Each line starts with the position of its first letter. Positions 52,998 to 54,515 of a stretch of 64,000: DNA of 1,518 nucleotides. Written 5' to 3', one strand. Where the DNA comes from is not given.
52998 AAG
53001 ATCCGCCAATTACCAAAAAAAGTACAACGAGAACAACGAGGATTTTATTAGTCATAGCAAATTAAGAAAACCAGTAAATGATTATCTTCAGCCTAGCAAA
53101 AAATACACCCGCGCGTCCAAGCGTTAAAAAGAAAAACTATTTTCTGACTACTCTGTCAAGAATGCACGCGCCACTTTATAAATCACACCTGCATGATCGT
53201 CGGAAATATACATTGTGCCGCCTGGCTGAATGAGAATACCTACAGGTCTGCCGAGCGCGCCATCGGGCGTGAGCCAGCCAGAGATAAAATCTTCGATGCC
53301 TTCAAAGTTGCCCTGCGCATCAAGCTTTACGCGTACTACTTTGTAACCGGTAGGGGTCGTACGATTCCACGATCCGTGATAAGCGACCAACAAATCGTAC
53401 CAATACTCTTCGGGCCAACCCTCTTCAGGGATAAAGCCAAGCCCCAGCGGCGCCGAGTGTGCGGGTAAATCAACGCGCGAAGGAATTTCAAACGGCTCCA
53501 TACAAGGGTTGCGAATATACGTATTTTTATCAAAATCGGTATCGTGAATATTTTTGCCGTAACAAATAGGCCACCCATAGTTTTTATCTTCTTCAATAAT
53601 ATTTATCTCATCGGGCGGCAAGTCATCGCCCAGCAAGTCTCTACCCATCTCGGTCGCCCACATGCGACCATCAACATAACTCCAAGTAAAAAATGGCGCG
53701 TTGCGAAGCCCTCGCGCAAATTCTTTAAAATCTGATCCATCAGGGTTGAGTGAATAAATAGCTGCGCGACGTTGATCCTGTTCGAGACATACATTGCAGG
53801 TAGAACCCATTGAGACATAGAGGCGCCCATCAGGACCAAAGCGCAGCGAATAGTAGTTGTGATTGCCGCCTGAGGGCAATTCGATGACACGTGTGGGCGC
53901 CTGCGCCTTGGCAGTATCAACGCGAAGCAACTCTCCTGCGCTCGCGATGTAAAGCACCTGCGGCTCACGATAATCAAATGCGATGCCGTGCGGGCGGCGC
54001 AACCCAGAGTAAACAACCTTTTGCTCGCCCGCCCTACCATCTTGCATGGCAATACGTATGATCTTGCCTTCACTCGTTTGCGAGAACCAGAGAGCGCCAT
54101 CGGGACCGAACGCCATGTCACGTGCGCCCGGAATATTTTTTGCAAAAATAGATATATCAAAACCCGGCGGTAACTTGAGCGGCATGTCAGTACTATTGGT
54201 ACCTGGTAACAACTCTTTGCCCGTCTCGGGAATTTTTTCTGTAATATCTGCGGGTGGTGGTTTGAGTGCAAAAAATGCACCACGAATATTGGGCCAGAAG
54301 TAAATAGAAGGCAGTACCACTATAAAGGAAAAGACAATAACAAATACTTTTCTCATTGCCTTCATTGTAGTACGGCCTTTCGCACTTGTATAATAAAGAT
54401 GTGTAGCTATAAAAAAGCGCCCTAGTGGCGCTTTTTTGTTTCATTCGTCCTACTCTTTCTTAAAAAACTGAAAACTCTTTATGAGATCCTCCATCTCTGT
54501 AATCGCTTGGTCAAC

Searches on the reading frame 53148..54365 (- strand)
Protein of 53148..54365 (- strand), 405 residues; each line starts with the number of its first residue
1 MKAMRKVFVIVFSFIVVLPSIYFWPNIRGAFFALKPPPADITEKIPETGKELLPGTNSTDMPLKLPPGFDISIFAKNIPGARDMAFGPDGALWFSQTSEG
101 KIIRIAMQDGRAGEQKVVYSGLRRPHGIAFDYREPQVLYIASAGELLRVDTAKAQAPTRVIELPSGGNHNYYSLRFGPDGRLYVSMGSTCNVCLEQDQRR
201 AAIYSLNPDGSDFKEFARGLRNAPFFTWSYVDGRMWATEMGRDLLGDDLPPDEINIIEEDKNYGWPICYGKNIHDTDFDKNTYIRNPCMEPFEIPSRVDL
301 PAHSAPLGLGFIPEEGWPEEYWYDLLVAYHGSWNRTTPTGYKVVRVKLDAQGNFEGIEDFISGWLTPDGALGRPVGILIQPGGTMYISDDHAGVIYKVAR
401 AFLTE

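Call 53: search_protein_families(library=pfam, proteins=[window:53148-54365:-], max_evalue=0.00001)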
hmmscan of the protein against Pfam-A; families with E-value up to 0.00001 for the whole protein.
window:53148-54365:- (405 aa): 2 families
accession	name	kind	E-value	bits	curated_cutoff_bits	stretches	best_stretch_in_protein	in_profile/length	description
PF07995.17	GSDH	-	9e-15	55.2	25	1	165-282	110-237/332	Glucose / Sorbosone dehydrogenase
PF24684.1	Vgb_lyase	-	2e-06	27.3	50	0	84-185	186-281/290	Virginiamycin B lyase family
